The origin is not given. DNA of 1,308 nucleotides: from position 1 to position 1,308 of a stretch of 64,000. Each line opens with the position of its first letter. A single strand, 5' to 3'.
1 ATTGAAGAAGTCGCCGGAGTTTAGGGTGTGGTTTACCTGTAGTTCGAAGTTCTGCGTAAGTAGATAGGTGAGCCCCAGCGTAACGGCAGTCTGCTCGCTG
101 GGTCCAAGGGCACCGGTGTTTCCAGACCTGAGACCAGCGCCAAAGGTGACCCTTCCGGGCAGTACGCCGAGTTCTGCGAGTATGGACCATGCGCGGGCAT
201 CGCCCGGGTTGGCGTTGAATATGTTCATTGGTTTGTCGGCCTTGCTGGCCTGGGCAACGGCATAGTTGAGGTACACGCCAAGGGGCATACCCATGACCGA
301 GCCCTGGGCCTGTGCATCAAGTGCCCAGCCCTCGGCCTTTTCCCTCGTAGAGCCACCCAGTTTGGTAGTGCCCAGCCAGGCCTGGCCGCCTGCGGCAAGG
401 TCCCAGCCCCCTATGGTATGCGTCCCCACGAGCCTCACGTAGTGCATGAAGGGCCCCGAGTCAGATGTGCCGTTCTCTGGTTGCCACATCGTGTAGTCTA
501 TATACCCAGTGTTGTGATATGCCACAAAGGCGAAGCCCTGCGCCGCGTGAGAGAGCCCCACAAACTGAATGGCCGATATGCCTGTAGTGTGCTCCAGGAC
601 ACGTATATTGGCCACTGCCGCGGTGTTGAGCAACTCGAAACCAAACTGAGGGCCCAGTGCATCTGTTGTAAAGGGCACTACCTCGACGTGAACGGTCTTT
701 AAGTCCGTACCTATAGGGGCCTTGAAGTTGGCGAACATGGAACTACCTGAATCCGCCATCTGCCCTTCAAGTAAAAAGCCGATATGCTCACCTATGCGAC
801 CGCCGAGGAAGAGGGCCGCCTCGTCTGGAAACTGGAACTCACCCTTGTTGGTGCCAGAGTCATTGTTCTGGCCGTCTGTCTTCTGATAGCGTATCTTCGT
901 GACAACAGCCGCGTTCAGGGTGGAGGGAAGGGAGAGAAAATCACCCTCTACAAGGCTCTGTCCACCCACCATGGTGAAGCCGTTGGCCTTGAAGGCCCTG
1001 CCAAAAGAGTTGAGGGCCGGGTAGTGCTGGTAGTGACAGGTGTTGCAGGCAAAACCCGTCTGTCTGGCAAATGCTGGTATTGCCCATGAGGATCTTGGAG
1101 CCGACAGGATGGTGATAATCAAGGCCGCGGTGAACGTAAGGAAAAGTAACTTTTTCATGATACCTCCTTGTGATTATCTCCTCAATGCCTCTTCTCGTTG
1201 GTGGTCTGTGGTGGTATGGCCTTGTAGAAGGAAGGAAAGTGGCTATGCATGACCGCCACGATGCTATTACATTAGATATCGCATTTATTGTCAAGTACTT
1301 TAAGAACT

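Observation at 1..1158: Hidden Cyc2 cytochrome-porin (Fe(II)-oxidase marker) in a deltaproteobacteria-like chromosome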

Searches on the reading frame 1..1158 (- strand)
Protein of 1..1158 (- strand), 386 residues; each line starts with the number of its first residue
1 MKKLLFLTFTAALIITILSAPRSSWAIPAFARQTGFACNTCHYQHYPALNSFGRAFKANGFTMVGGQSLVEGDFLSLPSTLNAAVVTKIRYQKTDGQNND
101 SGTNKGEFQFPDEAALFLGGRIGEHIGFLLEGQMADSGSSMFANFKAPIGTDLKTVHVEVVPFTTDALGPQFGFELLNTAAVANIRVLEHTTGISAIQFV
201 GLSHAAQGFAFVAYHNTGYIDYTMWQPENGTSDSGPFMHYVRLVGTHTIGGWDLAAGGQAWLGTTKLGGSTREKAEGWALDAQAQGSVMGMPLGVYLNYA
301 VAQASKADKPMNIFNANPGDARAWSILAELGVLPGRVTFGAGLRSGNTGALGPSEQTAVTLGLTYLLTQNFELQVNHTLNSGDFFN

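Call 4: search_protein_families(library=pfam, proteins=[window:1-1158:-], max_evalue=10)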
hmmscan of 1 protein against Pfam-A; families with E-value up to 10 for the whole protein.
window:1-1158:- (386 aa): 1 family
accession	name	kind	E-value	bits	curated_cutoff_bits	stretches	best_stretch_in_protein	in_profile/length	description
PF06442.17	DHFR_2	-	0.25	11.7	25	1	96-134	4-42/78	R67 dihydrofolate reductase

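Call 5: search_protein_families(library=ncbifam, proteins=[window:1-1158:-], max_evalue=10)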
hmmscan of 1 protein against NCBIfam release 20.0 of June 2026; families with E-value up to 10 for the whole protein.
window:1-1158:- (386 aa): 0 families

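Call 6: search_solved_structures(query=window:1-1158:-, max_evalue=10)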
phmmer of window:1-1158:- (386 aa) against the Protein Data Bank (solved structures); distinct sequences matched with E-value up to 10: 0.

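Call 7: find_homologous_proteins(query=window:1-1158:-, max_evalue=0.001)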
Query window:1-1158:- (386 aa): 1272 proteins with E <= 0.001 among 8000 candidates; the best 120 are listed.
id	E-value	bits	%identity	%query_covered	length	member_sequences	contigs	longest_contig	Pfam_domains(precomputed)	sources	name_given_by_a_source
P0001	3.1e-258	874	100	100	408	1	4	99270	-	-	-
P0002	2.6e-233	792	88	100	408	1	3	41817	-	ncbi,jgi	-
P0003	9.8e-227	770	86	100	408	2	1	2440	-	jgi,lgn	-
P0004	4.0e-222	755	83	100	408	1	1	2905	-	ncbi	-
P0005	8.1e-222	754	84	100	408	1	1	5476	-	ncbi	-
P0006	6.2e-211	718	80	100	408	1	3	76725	-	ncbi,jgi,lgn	-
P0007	6.7e-211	718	80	100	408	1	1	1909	-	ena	-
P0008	1.1e-205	701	77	100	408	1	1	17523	-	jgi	-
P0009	3.5e-203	693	77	100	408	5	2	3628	-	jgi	-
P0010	4.8e-202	689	78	100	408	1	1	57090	-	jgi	-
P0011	4.1e-201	686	76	100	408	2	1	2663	-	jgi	-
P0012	2.6e-196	670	76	100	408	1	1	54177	-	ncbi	-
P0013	3.9e-194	663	74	100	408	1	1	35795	-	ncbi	ncbi:MAG: hypothetical protein ACE5DW_01990 [Thermodesulfobacteriota bacterium]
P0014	8.1e-191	652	73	100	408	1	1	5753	-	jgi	-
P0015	5.0e-175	600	67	100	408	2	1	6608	-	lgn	-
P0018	1.3e-157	543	63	99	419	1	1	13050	PF13609.13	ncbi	-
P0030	7.4e-134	464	56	99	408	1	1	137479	-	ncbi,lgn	-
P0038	4.6e-131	455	54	100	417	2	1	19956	-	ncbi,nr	ncbi:MAG: hypothetical protein HZA18_05115 [Nitrospirae bacterium]|nr:hypothetical protein [Nitrospi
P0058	2.5e-127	443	54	100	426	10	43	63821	-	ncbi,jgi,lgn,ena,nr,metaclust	ncbi:MAG: hypothetical protein A2X87_05760 [Deltaproteobacteria bacterium GWC2_42_51]|nr:MAG: hypoth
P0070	2.7e-125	436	54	93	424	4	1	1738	PF13505.13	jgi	-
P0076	2.3e-124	433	54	99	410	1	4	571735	-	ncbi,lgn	-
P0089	5.9e-123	429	52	100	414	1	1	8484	PF13609.13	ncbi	ncbi:MAG: hypothetical protein WA162_03575 [Thermodesulfobacteriota bacterium]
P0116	3.3e-120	420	52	100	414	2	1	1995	-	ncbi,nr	ncbi:hypothetical protein MTYP_03063 [Methylophilaceae bacterium]|nr:hypothetical protein MTYP_03063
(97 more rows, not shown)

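Call 9: find_encoding_contigs(protein=P0001, flank=10000, max_places=6)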
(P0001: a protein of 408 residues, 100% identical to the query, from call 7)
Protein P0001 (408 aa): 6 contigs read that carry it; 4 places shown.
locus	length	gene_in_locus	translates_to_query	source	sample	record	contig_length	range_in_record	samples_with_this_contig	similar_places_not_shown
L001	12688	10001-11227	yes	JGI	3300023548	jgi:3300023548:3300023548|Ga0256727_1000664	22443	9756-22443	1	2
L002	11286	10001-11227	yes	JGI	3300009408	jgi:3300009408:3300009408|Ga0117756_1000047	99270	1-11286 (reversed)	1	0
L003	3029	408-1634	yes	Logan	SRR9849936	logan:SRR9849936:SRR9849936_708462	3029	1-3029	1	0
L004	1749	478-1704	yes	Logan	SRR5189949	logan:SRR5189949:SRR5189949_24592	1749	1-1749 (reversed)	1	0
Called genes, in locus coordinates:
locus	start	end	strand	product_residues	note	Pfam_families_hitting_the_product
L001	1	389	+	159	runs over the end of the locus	PF02590:SPOUT_MTase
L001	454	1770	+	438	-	PF06305:LapA_dom (weak), PF12895:ANAPC3 (faint), PF13424:TPR_12 (faint), PF14561:TPR_20 (faint), PF07719:TPR_2 (faint), PF14559:TPR_19 (weak), PF14559:TPR_19 (weak), PF18073:Zn_ribbon_LapB (weak), +6 more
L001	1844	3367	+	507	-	PF01676:Metalloenzyme, PF06415:iPGM_N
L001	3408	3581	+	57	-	-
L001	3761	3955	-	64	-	PF00723:Glyco_hydro_15 (weak)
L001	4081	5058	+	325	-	PF01073:3Beta_HSD, PF01370:Epimerase, PF02719:Polysacc_synt_2, PF04321:RmlD_sub_bind, PF07993:NAD_binding_4 (faint), PF16363:GDP_Man_Dehyd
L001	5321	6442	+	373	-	PF01336:tRNA_anti-codon, PF01966:HD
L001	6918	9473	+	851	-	PF07690:MFS_1 (faint), PF01564:Spermine_synth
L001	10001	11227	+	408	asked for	-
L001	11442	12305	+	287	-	PF08308:PEGA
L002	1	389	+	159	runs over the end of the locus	PF02590:SPOUT_MTase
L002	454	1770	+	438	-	PF06305:LapA_dom (weak), PF12895:ANAPC3 (faint), PF13424:TPR_12 (faint), PF14561:TPR_20 (faint), PF07719:TPR_2 (faint), PF14559:TPR_19 (weak), PF14559:TPR_19 (weak), PF18073:Zn_ribbon_LapB (weak), +6 more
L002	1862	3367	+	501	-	PF01676:Metalloenzyme, PF06415:iPGM_N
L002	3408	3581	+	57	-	-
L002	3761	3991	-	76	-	PF00723:Glyco_hydro_15 (weak)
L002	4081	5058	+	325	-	PF01073:3Beta_HSD, PF01370:Epimerase, PF02719:Polysacc_synt_2, PF04321:RmlD_sub_bind, PF07993:NAD_binding_4 (faint), PF16363:GDP_Man_Dehyd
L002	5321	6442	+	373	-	PF01336:tRNA_anti-codon, PF01966:HD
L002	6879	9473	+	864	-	PF07690:MFS_1 (faint), PF01564:Spermine_synth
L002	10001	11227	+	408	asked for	-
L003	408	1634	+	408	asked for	-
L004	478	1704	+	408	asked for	-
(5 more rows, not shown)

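Call 15: list_cluster_members(proteins=[P0001, P0002, P0004, P0005, P0006, P0012, P0013, P0018, P0030, P0076])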
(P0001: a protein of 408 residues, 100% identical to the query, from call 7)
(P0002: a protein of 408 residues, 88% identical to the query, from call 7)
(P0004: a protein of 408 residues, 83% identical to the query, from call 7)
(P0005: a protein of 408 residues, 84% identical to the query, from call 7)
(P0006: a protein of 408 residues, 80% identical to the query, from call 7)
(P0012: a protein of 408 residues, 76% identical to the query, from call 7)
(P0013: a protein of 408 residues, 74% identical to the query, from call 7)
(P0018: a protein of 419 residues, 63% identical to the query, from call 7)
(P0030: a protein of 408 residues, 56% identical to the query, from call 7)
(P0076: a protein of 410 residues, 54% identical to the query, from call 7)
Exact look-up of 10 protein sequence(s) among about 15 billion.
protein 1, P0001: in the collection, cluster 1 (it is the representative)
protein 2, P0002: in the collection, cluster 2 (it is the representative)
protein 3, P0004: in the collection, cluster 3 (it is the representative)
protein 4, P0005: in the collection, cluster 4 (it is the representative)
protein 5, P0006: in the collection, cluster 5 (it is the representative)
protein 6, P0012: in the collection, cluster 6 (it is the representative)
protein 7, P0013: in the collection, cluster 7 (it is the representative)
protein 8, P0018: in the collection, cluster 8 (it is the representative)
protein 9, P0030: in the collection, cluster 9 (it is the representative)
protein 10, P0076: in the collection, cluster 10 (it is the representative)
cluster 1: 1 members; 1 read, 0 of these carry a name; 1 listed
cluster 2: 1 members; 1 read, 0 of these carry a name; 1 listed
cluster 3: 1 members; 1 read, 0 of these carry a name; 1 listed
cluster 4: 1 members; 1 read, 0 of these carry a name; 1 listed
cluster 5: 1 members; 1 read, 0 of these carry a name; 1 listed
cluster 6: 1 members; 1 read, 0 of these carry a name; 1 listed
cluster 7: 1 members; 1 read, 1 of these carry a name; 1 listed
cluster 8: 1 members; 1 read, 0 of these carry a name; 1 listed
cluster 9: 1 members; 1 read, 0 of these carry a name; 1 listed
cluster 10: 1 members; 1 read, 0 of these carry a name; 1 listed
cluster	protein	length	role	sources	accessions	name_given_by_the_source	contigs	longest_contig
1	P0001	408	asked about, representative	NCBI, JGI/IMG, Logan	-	-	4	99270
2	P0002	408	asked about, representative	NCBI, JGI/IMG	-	-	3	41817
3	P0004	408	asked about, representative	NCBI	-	-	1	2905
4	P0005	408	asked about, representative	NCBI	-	-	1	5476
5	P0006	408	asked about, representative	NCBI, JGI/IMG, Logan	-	-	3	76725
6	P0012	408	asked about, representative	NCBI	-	-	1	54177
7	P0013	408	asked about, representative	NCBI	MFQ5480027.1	MAG: hypothetical protein ACE5DW_01990 [Thermodesulfobacteriota bacterium]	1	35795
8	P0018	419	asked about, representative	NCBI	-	-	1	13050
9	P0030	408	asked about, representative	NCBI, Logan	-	-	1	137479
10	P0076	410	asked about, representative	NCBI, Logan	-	-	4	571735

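Call 18: find_related_loci(query=P0001, collection=genome_contigs, flank=6000)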
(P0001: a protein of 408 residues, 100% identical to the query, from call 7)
Query P0001 (408 aa) in genome_contigs; peptide patterns used: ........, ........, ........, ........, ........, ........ (x = any residue, [..] = any of these).
50 stretches matched a pattern; 10 encode a relative of the query (tblastn E <= 1e-3); 10 distinct loci.
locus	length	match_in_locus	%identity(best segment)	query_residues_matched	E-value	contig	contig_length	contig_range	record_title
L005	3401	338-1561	89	1-408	0e+0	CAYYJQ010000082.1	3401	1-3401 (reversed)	MAG TPA_asm: uncultured Thermodesulfobacteriota bacterium isolate SRP216583_co1_58 genome assembly, contig: NODE_33746_l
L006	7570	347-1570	80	1-408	0e+0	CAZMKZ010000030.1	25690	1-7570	MAG TPA_asm: uncultured Thermodesulfobacteriota bacterium isolate SRP216583_co1_40 genome assembly, contig: NODE_1360_le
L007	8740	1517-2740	77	1-408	0e+0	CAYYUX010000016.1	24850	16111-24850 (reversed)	MAG TPA_asm: uncultured Thermodesulfobacteriota bacterium isolate SRP216583_co1_141 genome assembly, contig: NODE_1452_l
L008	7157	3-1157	81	24-408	0e+0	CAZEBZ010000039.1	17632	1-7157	MAG TPA_asm: uncultured Thermodesulfobacteriota bacterium isolate SRP216583_co1_91 genome assembly, contig: NODE_2665_le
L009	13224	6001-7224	77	1-408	0e+0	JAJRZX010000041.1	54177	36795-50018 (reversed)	MAG: Deltaproteobacteria bacterium isolate Dive96_bin4.244 k141_1186200, whole genome shotgun sequence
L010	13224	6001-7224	75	1-408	0e+0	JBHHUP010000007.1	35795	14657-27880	MAG: Thermodesulfobacteriota bacterium isolate S.5.sp2_bin.32 NODE_203_length_35795_cov_7.857275, whole genome shotgun s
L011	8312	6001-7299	48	1-408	1e-131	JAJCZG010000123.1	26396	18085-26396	MAG: Deltaproteobacteria bacterium isolate OFTM298 OFTM298_122, whole genome shotgun sequence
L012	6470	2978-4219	48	21-408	2e-121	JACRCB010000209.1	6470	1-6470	MAG: Deltaproteobacteria bacterium isolate NC_groundwater_1635_Pr3_B-0.1um_53_9 SR-2_scaffold_141_4100478, whole genome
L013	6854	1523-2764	49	1-408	5e-116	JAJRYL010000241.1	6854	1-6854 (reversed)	MAG: Deltaproteobacteria bacterium isolate Dive96_bin3.294 k141_2157351, whole genome shotgun sequence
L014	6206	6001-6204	75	1-68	3e-30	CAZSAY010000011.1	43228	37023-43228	MAG TPA_asm: uncultured Thermodesulfobacteriota bacterium isolate binchicken_co172_23 genome assembly, contig: NODE_537_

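Call 26: find_homologous_proteins(query=P0116, max_evalue=0.001)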
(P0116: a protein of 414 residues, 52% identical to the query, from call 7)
Query P0116 (414 aa): 1375 proteins with E <= 0.001 among 8000 candidates; the best 120 are listed.
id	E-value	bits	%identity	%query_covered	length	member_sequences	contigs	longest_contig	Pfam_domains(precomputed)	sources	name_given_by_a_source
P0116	6.3e-276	933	100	100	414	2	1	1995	-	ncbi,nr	ncbi:hypothetical protein MTYP_03063 [Methylophilaceae bacterium]|nr:hypothetical protein MTYP_03063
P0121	6.5e-241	817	86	100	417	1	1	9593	-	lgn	-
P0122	1.1e-240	817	86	100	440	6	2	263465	-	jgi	-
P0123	2.8e-238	809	87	100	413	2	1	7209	-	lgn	-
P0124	1.8e-232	790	83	100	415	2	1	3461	-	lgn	-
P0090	5.1e-232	788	83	100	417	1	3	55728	-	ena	-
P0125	4.1e-231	785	82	100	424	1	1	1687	-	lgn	-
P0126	1.2e-225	767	82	100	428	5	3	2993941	-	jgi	jgi:hypothetical protein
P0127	5.1e-225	765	82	100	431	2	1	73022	-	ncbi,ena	-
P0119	3.1e-223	759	81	100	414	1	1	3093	-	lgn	-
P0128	7.9e-223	758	79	100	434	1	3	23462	-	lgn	-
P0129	7.6e-220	748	79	100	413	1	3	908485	-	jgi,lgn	jgi:hypothetical protein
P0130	3.4e-219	746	79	100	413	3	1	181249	-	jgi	-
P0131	7.0e-219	745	80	100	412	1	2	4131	-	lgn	-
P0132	4.5e-218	742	78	100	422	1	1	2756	-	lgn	-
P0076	1.8e-142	493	56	100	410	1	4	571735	-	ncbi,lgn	-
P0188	2.6e-136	473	55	100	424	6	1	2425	PF13609.13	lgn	-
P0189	3.5e-136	473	53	100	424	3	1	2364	PF13609.13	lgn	-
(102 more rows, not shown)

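Call 33: find_encoding_contigs(protein=P0126, flank=4000, max_places=4)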
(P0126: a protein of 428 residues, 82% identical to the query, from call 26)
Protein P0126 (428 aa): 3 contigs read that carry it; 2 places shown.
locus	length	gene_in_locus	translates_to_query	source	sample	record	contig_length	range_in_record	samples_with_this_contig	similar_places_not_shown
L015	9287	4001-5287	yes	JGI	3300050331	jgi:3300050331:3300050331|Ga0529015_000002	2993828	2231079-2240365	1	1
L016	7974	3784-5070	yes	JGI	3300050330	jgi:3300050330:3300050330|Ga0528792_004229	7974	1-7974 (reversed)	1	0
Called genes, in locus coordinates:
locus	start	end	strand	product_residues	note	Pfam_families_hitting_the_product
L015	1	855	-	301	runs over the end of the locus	-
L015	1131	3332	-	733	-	PF00384:Molybdopterin, PF01568:Molydop_binding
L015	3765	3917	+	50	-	-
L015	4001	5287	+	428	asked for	-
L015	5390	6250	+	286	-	PF08308:PEGA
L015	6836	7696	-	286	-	PF03279:Lip_A_acyltrans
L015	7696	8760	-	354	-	PF02606:LpxK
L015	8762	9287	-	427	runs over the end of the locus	PF04413:Glycos_transf_N, PF00534:Glycos_transf_1 (faint)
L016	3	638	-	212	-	?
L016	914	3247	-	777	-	PF04879:Molybdop_Fe4S4, PF00384:Molybdopterin, PF01568:Molydop_binding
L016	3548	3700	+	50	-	-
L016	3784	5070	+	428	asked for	-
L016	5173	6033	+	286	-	PF08308:PEGA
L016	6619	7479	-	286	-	PF03279:Lip_A_acyltrans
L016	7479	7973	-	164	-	?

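Call 34: predict_structure(alignment_id=A1)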
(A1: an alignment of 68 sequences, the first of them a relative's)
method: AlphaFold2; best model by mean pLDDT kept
length: 408 residues; sequences in the alignment: 68
mean_pLDDT: 80.9   pTM: 0.80
mean pLDDT of the five models: 80.9, 80.6, 79.7, 76.6, 74.1
residues with pLDDT >= 90: 181; 70-90: 145; 50-70: 33; < 50: 49
segments of 3 or more residues with pLDDT < 50: 19-49, 61-78
pLDDT, mean of each block of 10 residues (from residue 1): 71 64 31 33 41 67 35 45 77 91 90 79 75 82 87 89 92 86 80 93 93 93 91 85 94 92 86 95 87 91 94 96 95 80 97 96 82 91 93 92 84
secondary structure, 60 per line:
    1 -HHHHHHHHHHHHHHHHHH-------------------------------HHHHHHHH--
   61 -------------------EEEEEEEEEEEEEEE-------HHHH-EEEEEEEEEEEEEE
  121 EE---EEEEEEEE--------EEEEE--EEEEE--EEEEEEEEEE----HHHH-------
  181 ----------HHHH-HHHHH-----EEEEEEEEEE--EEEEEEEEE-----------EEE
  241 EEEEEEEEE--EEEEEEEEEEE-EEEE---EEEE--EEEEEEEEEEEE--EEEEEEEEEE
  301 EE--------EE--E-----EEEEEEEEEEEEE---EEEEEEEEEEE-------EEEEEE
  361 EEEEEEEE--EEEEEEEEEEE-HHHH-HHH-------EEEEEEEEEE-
elements in order: H2-19 H51-58 E80-94 H102-105 E107-122 E126-133 E142-146 E149-153 E156-165 H170-173 H191-194 H196-200 E206-215 E218-226 E238-249 E252-262 E264-267 E271-274 E277-288 E291-302 E321-333 E337-347 E355-368 E371-381 H383-386 E398-407

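Call 38: fold_search(model_id=the predicted structure, library=pdb)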
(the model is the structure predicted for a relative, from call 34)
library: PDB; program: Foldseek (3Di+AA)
matches with E <= 10: 830; with E <= 0.001: 237
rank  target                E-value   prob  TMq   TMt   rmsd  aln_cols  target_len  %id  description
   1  3a2s_X                2.8e-10  1.00  0.47  0.54   7.0       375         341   11  Crystal Structure of outer membrane protein PorB from Neisseria meningitidis in complex with sucrose (released 2010-04-07)
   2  6ehe                  6.0e-10  1.00  0.46  0.60   7.4       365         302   13  OmpTdeltaL8 (loop L8 deletion mutant of OmpT), an outer membrane protein of Vibrio cholerae (released 2018-04-25)
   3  6ehf                  3.1e-09  1.00  0.47  0.58   8.4       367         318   14  OmpT (in-vitro folded), an outer membrane protein Vibrio cholerae (trimer form) (released 2018-04-25)
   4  8wv0_A                4.1e-09  1.00  0.48  0.57   6.8       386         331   12  Outer membrane porin of Burkholderia pseudomallei (BpsOmp38) (released 2024-10-30)
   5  6ehc_A                4.3e-09  1.00  0.50  0.65   6.4       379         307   13  OmpUdeltaN (N-terminus deletion mutant of OmpU), outer membrane protein of Vibrio cholerae (released 2018-04-25)
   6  5mdo_A                4.8e-09  1.00  0.49  0.57   6.6       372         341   12  Crystal structure of in vitro folded Chitoporin VhChip from Vibrio harveyi (crystal form I) (released 2017-12-20)
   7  8wv0_B                4.8e-09  1.00  0.46  0.55   7.0       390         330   14  Outer membrane porin of Burkholderia pseudomallei (BpsOmp38) (released 2024-10-30)
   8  6ehb_B                5.1e-09  1.00  0.51  0.63   5.2       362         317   12  OmpU, an outer membrane protein, of Vibrio cholerae (released 2018-04-25)
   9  2o4v_A                6.3e-09  1.00  0.50  0.49   7.9       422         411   12  An arginine ladder in OprP mediates phosphate specific transfer across the outer membrane (released 2006-12-26)
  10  3wi5                  7.4e-09  1.00  0.45  0.56   7.4       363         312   11  Crystal structure of the Loop 7 mutant PorB from Neisseria meningitidis serogroup B (released 2014-01-01)
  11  6ehd                  7.8e-09  1.00  0.46  0.55   9.0       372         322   12  OmpT (in-vitro folded), an outer membrane protein of Vibrio cholerae (released 2018-04-25)
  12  5oyk                  1.0e-08  1.00  0.45  0.56   9.1       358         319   13  Outer-membrane expressed OmpT of Vibrio cholerae (released 2018-04-25)
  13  2qtk_B                1.1e-08  1.00  0.43  0.47   9.4       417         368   10  Crystal Structure of the outer membrane protein opdK from Pseudomonas aeruginosa (released 2008-06-24)
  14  7de8                  1.8e-08  1.00  0.45  0.52   7.5       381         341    9  Crystal Structure of outer membrane protein PorB with G103K mutations from Neisseria meningitidis W135 (released 2021-03-31)
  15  5ldv                  1.8e-08  1.00  0.40  0.41   9.7       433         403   10  Crystal Structures of MOMP from Campylobacter jejuni (released 2016-10-26)
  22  4rjw                  4.8e-08  1.00  0.52  0.50   5.6       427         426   10  Crystal structure of Pseudomonas aeruginosa OprO (released 2015-10-21)
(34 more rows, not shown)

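Call 47: search_protein_representatives(protein=P0001)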
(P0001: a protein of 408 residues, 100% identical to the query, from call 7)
Query: 408 residues. Proteins with E-value up to 0.001 (for the whole library): 2167; up to 1e-10: 391; up to 1e-30: 157. The best 150 are listed.
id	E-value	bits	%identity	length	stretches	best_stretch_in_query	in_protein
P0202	1.1e-119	416.3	51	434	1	7-408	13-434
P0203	3.4e-118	411.4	49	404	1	13-408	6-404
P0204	4.5e-113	394.5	52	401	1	9-383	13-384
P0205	3.4e-111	388.3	51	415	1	3-408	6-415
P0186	3.5e-111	388.3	52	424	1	16-408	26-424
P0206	1.0e-110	386.8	51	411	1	4-408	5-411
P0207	3.4e-106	371.9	50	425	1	1-408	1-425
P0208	2.6e-103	362.4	56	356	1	63-408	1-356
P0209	7.2e-102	357.6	45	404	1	2-403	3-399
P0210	1.4e-97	343.5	50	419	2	136-408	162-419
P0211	1.1e-95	337.3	47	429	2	17-318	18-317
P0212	3.2e-92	325.9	45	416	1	5-408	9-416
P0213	9.8e-91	321.0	44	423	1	3-408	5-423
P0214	3.7e-89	315.8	47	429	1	6-408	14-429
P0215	1.2e-88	314.1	44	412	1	20-408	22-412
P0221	4.3e-81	289.2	41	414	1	1-408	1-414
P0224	8.0e-77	275.2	38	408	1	10-408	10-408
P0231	2.0e-69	250.8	42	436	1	6-407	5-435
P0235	1.5e-66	241.4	40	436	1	15-400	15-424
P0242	2.9e-63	230.5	38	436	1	9-392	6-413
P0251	1.9e-57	211.3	40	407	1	7-408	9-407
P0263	1.5e-52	195.3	40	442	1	7-408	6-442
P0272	7.1e-50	186.4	38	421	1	1-406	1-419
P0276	1.6e-48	181.9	36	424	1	7-408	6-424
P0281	1.8e-45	171.9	34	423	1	3-397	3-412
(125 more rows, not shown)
